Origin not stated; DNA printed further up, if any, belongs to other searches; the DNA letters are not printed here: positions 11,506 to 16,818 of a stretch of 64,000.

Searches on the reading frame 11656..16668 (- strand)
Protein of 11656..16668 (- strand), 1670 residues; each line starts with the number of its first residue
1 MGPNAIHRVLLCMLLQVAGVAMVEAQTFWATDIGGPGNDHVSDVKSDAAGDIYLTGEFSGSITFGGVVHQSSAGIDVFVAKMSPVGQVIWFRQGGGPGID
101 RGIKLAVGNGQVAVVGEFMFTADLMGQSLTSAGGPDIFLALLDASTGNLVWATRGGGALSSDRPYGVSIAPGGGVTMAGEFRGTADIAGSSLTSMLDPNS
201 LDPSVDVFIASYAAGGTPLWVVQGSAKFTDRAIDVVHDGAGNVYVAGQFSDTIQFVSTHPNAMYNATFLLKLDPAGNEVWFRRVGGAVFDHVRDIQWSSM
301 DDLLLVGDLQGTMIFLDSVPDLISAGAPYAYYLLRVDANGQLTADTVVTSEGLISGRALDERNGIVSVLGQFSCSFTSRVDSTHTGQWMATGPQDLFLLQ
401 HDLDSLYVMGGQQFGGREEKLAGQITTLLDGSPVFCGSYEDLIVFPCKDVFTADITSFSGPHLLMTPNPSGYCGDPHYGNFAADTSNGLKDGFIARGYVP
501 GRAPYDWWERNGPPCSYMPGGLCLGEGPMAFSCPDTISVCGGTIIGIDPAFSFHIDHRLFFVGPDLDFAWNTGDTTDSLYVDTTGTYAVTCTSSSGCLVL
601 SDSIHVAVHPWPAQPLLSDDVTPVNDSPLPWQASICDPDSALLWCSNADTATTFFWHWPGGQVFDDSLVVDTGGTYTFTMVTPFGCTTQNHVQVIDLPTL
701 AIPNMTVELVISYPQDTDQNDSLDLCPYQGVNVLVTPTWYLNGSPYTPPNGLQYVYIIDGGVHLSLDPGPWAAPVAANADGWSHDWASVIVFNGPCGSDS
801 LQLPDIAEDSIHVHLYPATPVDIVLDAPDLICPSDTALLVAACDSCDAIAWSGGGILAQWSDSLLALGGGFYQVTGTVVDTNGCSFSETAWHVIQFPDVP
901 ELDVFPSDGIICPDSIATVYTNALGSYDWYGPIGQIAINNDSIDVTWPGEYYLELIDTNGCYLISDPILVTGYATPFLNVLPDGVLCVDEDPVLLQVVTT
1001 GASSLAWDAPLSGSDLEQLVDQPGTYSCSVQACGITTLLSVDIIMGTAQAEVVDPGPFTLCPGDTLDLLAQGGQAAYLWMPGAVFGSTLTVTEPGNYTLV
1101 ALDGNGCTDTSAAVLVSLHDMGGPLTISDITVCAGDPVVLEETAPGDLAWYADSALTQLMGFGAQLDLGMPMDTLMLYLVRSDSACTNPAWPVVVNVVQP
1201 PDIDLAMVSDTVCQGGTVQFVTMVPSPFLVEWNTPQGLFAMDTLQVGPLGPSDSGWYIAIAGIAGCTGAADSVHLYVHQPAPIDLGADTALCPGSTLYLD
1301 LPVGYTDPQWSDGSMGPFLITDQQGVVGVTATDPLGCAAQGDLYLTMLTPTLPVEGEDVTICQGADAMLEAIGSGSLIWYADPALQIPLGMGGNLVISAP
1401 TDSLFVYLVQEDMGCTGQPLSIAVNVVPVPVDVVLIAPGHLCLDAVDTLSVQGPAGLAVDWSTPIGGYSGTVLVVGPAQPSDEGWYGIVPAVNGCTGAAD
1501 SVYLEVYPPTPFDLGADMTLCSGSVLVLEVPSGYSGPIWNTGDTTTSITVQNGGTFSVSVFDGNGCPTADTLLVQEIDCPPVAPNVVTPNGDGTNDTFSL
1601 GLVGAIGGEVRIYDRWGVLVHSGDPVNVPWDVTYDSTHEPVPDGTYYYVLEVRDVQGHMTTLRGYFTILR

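Call 59: search_protein_families(library=pfam, proteins=[window:11656-16668:-], max_evalue=0.001)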
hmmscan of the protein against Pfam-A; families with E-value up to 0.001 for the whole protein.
window:11656-16668:- (1670 aa): 3 families
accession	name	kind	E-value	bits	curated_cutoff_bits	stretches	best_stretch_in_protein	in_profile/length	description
PF19081.6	Ig_7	-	2.4e-18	66.6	27.3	1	1350-1428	1-84/84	Ig-like domain CHU_C associated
PF13585.12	CHU_C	-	6.9e-17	61.8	27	1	1583-1668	3-86/86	CHU_C Type IX secretion signal domain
PF06832.18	BiPBP_C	-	0.00048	20.4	26.8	0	708-747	20-58/90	Penicillin-Binding Protein C-terminus Family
